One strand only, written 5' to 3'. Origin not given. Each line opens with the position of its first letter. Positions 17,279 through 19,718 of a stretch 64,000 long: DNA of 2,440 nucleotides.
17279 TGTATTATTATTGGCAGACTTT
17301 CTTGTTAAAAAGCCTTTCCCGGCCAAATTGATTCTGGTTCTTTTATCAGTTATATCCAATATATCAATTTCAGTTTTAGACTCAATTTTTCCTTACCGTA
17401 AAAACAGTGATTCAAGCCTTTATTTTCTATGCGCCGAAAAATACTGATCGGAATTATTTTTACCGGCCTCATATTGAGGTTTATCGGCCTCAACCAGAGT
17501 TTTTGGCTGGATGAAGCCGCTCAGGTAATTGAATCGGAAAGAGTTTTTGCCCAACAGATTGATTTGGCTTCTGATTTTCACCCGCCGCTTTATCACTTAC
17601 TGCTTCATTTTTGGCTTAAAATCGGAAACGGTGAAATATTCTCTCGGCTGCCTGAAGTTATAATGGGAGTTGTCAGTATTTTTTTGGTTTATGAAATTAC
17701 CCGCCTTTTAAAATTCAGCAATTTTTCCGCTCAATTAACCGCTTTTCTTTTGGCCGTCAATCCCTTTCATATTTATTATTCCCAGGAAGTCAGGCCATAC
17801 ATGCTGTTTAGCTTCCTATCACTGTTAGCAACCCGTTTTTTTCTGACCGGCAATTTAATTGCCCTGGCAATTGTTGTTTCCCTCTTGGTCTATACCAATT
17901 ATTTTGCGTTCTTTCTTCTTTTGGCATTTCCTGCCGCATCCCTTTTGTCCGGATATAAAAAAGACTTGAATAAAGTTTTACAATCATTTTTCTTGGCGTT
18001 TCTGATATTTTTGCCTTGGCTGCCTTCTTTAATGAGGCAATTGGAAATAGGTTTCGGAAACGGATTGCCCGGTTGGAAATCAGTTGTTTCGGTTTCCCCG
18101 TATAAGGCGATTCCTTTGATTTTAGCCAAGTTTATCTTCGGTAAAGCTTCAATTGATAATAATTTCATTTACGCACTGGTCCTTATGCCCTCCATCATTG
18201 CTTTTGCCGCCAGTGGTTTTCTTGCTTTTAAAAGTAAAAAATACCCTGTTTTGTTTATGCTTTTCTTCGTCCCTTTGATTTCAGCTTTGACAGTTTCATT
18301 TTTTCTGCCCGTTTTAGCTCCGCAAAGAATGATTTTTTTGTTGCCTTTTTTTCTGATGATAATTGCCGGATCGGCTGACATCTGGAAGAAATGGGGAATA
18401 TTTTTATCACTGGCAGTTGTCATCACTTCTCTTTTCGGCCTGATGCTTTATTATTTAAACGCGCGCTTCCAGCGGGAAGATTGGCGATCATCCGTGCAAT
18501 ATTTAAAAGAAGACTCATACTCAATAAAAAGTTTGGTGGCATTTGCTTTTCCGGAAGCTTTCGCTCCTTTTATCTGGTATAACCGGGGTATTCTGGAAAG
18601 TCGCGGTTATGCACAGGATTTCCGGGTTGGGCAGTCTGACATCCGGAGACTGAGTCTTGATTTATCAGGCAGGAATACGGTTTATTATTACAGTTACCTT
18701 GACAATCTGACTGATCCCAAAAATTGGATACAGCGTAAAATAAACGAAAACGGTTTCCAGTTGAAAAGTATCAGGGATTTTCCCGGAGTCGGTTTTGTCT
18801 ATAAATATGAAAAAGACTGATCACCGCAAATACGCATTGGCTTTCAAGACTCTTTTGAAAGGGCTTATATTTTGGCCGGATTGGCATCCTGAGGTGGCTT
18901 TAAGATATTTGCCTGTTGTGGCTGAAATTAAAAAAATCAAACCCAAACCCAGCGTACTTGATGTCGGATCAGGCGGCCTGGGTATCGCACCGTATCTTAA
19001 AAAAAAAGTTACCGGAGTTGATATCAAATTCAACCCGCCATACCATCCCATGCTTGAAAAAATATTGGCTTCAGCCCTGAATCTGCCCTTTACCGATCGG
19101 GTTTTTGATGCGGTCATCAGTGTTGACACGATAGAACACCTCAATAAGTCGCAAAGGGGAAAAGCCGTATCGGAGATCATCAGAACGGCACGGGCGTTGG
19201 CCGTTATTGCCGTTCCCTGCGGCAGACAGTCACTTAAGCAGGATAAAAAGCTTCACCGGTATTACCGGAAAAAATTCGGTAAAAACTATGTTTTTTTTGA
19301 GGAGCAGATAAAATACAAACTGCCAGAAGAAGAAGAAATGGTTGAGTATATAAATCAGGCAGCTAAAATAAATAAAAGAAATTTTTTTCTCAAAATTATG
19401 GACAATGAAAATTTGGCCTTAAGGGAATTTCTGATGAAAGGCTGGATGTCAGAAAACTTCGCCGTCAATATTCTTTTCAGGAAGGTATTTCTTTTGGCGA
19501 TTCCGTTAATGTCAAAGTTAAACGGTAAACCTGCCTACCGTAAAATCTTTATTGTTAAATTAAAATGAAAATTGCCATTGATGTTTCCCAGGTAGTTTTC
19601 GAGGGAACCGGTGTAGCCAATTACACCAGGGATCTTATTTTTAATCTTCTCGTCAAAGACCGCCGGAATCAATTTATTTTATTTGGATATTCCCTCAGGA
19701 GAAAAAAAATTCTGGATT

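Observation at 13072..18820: Complete lipid-linked mannose branch: ManC + Ppm1-like GT2 + DUF2079 + PMT/ArnT-like GT-Cs (protein O-mannosylation-like module)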

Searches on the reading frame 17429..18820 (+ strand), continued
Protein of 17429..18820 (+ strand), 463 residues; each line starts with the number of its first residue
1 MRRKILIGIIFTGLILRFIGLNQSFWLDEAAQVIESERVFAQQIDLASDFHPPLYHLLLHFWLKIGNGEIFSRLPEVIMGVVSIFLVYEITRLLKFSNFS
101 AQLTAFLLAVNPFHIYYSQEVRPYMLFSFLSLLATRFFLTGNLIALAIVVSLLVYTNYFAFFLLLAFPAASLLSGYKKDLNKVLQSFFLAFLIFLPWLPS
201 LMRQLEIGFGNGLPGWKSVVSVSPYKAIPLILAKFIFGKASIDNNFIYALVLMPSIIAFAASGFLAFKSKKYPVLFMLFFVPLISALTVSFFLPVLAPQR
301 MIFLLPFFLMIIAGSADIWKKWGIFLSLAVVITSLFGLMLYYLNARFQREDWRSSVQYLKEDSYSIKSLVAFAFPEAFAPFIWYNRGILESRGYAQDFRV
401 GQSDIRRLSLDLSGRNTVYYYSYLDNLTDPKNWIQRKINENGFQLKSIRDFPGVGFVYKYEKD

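Call 45: fold_search(model_id=the predicted structure, library=pdb)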
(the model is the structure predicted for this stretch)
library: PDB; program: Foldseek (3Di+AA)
matches with E <= 10: 290; with E <= 0.001: 33
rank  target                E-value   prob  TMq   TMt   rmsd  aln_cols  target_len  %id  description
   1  9i5k_A                4.5e-07  1.00  0.56  0.53   8.1       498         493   12  Structure of the Chaetomium thermophilum Pmt4 homodimer (C2 symmetry) (released 2025-12-24)
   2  9s6t_A                7.6e-07  1.00  0.64  0.62   6.3       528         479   11  Ternary cryo-EM structure of chicken ALG12 with Dol25-PP-GlcNAc2Man7, Dol25-P-Man, and Fab (released 2026-03-18)
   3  3wak                  9.9e-07  1.00  0.59  0.35   9.7       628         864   13  Crystal structure of the Archaeoglobus fulgidus oligosaccharyltransferase (O29867_ARCFU) in the apo form (released 2013-10-30)
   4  9s6u_A                1.1e-06  1.00  0.62  0.55   7.5       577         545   12  Ternary cryo-EM structure of human ALG9 with Dol25-PP-GlcNAc2Man8, Dol25-P-Man and Fab (released 2026-03-18)
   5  7e9s_A                1.3e-06  1.00  0.55  0.33  11.0       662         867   12  Archaeal oligosaccharyltransferase AglB from Archaeoglobus fulgidus in complex with an inhibitory peptide and a dolich (released 2021-09-08)
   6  9s6s_A                2.7e-06  1.00  0.59  0.52   8.1       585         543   11  Ternary cryo-EM structure of human ALG9 with Dol25-PP-GlcNAc2Man6, Dol25-P-Man and Fab (released 2026-03-18)
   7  6ezn_F                3.5e-06  1.00  0.56  0.42  12.9       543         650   15  Cryo-EM structure of the yeast oligosaccharyltransferase (OST) complex (released 2018-01-17)
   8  5f15                  3.7e-06  1.00  0.63  0.55   7.1       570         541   12  Crystal Structure of ArnT from Cupriavidus metallidurans bound to Undecaprenyl phosphate (released 2016-02-17)
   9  8age_A                4.6e-06  1.00  0.57  0.43  10.8       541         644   15  Structure of yeast oligosaccharylransferase complex with acceptor peptide bound (released 2022-12-07)
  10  5ezm                  7.2e-06  1.00  0.64  0.56   6.0       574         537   12  Crystal Structure of ArnT from Cupriavidus metallidurans in the apo state (released 2016-02-17)
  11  7oci_F                7.2e-06  1.00  0.56  0.43  11.5       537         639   15  Cryo-EM structure of yeast Ost6p containing oligosaccharyltransferase complex (released 2022-02-16)
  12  8agc_A                1.2e-05  1.00  0.54  0.38  14.5       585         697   15  Structure of yeast oligosaccharylransferase complex with lipid-linked oligosaccharide and non-acceptor peptide bound (released 2022-12-07)
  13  6c26_A                1.4e-05  1.00  0.55  0.42  12.2       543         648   14  The Cryo-EM structure of a eukaryotic oligosaccharyl transferase complex (released 2018-01-31)
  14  8agb_A                2.2e-05  1.00  0.56  0.43  11.8       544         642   14  Structure of yeast oligosaccharylransferase complex with lipid-linked oligosaccharide bound (released 2022-12-07)
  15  9i5l_A                2.5e-05  1.00  0.36  0.25   5.5       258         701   16  Structure of the Chaetomium thermophilum Pmt4 homodimer (C1 symmetry) (released 2025-12-24)
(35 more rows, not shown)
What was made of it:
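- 17429..18820 (+): Diverged PMT_2-type GT-C (463 aa) with invariant 'WLDE' in loop 1; part of the conserved backbone, donor unknown. Foldseek: Pmt4, ALG12, ALG9, AglB, ArnT, TM up to 0.64 (call 45).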

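Call 47: search_protein_families(library=ncbifam, proteins=[L006:9144-10004:+], max_evalue=0.00001)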
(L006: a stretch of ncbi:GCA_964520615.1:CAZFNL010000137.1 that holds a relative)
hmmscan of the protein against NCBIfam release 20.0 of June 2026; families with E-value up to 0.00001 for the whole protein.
L006:9144-10004:+ (286 aa): 18 families
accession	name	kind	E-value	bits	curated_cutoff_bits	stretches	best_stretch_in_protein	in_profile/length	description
NF041875.1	EPS_EpsD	equivalog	4.4e-20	72.3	370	1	4-106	1-99/325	exopolysaccharide biosynthesis glycosyltransferase EpsD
NF007482.0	PRK10073.1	equivalog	1.4e-19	70.3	423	1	3-113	7-112/334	glycosyltransferase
TIGR03937.1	PgaC_IcaA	equivalog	1.4e-18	67.1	422.3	1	2-219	45-267/407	poly-beta-1,6-N-acetyl-D-glucosamine synthase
TIGR04283.1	glyco_like_mftF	equivalog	1.5e-16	60.7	182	1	4-190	1-170/221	TIGR04283 family arsenosugar biosynthesis glycosyltransferase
TIGR03965.1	mycofact_glyco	equivalog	7.1e-14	51.5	280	1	3-110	75-178/467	mycofactocin biosynthesis glycosyltransferase MftF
NF047683.1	TeichurnBiosyTuaG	equivalog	9.9e-13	48.3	400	1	2-128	6-128/252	teichuronic acid biosynthesis protein TuaG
TIGR03111.1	glyc2_xrt_Gpos1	hypoth_equivalog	2.3e-12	46.5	363.95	1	3-218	50-282/439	TIGR03111 family XrtG-associated glycosyltransferase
NF041394.1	GtaseAglG_Halo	equivalog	3.3e-12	46.3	440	1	4-113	3-108/304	glucosyl-dolichyl phosphate glucuronosyltransferase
NF050050.1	ProtGlycPglI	equivalog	8.2e-12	45.1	500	1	2-114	2-111/306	GalNAc(5)-diNAcBac-PP-undecaprenol beta-1,3-glucosyltransferase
TIGR04242.1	nodulat_NodC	equivalog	1.1e-10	41.1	550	1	4-116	50-161/395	chitooligosaccharide synthase NodC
NF047588.1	GlcsyltransPgfSStrep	equivalog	4e-10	39.4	500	1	4-114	3-113/308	glycosyltransferase PgfS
NF007986.1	PRK10714.1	equivalog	1.8e-09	37.1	529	1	2-114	6-118/316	undecaprenyl-phosphate 4-deoxy-4-formamido-L-arabinose transferase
NF010496.0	PRK13915.1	equivalog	2e-09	37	262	1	3-113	32-144/307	glucosyl-3-phosphoglycerate synthase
NF038302.1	EPS_HpsE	equivalog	5.8e-09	35.4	300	1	4-106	3-106/307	hormogonium polysaccharide biosynthesis glycosyltransferase HpsE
NF038299.1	EPS_HpsN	equivalog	9.9e-09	34.6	425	1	3-109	2-104/317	hormogonium polysaccharide biosynthesis glycosyltransferase HpsN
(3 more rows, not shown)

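Call 48: search_solved_structures(query=L006:9144-10004:+, max_evalue=0.001)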
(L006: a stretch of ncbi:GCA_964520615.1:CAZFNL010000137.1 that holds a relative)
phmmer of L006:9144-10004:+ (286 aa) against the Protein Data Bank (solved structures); distinct sequences matched with E-value up to 0.001: 38.
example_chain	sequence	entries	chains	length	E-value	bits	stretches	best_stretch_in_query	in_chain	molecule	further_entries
5hea_A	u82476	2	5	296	3.8e-14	55.7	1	2-112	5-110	Putative glycosyltransferase (GalT1)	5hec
2z87_A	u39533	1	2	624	1.2e-10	44.3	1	3-106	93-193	Chondroitin synthase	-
2z86_A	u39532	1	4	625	1.2e-10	44.3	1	3-106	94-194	Chondroitin synthase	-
5mlz_A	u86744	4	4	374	3.6e-09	39.4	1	4-129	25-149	Dolichol monophosphate mannose synthase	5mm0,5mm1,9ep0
5tze_C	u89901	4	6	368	1.1e-08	37.8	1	4-101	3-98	Glycosyl transferase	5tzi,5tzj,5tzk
5tz8_A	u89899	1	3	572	2.2e-08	36.9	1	4-100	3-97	Glycosyl transferase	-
6pxu_A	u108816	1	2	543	2.8e-08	36.5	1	4-114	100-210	Polypeptide N-acetylgalactosaminyltransferase 12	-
9hwj_A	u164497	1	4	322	6.9e-08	35.2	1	3-120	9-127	Undecaprenyl-phosphate 4-deoxy-4-formamido-L-arabinose transferase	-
6p61_A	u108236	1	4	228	2.5e-07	33.4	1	4-107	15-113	Glycosyltransferase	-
6iwq_A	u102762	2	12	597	2.6e-07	33.3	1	5-114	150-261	N-acetylgalactosaminyltransferase 7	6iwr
9bhc_C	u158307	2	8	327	3.6e-07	32.9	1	3-114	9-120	Undecaprenyl-phosphate 4-deoxy-4-formamido-L-arabinose transferase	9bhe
6yv7_B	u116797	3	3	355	4.1e-07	32.7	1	4-206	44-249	Glycosyl transferase, family 2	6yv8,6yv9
6yv7_A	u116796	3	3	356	4.2e-07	32.7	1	4-206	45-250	Glycosyl transferase, family 2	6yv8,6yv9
8vxh_A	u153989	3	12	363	4.5e-07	32.6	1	3-114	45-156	Undecaprenyl-phosphate 4-deoxy-4-formamido-L-arabinose transferase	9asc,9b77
3l7j_A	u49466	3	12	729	6.2e-07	32.1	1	2-97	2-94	Teichoic acid biosynthesis protein F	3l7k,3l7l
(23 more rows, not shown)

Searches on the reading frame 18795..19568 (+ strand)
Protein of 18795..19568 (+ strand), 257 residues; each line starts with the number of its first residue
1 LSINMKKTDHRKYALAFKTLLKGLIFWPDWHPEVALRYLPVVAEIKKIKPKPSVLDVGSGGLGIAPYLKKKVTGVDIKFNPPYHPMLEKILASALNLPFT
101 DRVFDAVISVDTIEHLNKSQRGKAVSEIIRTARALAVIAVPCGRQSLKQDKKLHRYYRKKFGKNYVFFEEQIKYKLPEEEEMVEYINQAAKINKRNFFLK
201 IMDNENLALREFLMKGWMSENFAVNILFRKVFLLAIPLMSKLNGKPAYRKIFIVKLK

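Call 3: search_protein_families(library=pfam, proteins=[window:18795-19568:+], max_evalue=0.01)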
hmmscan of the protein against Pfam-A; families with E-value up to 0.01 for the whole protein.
window:18795-19568:+ (257 aa): 3 families
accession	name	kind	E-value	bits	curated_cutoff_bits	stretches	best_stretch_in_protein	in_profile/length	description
PF08241.18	Methyltransf_11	-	1.3e-08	35.8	21.2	1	55-133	1-88/95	Methyltransferase domain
PF13649.12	Methyltransf_25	-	8.9e-07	30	27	1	54-131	1-92/97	Methyltransferase domain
PF13489.12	Methyltransf_23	-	0.0012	19.1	27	1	42-156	13-134/164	Methyltransferase domain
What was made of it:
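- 18795..19568 (+): Class I SAM methyltransferase, conserved partner of the 17429 GT-C (the two genes overlap). Methyltransf_11 1.3e-8 (call 3).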

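Call 4: search_protein_families(library=ncbifam, proteins=[window:18795-19568:+], max_evalue=0.01)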
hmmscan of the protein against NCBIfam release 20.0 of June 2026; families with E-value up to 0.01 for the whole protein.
window:18795-19568:+ (257 aa): 5 families
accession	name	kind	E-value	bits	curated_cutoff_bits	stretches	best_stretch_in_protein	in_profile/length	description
NF041255.1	mycofact_MftM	equivalog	2.1e-09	37.1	200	1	86-142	187-243/289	mycofactocin oligosaccharide methyltransferase MftM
NF004452.0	PRK05785.1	equivalog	6.1e-05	22.6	207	1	44-158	44-158/228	hypothetical protein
NF045667.1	MTase_DVU1556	equivalog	0.00046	19.7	155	1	43-116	15-97/213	DVU_1556 family methyltransferase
NF045825.1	FAmtase_mtf2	equivalog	0.0034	16.6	400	1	83-130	101-148/248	fatty-acid O-methyltransferase Mtf2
NF041675.1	sarc_dimgly_tmase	equivalog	0.0077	16.2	550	0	90-133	121-162/278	sarcosine/dimethylglycine N-methyltransferase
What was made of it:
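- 18795..19568 (+): Weak MftM-like match (call 4).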

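Call 69: search_solved_structures(query=window:18795-19568:+, max_evalue=0.01)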
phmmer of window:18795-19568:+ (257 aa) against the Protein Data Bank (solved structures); distinct sequences matched with E-value up to 0.01: 1.
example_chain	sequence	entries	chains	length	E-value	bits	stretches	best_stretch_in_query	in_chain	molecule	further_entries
3bus_A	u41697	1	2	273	0.0098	18.5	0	91-140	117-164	Methyltransferase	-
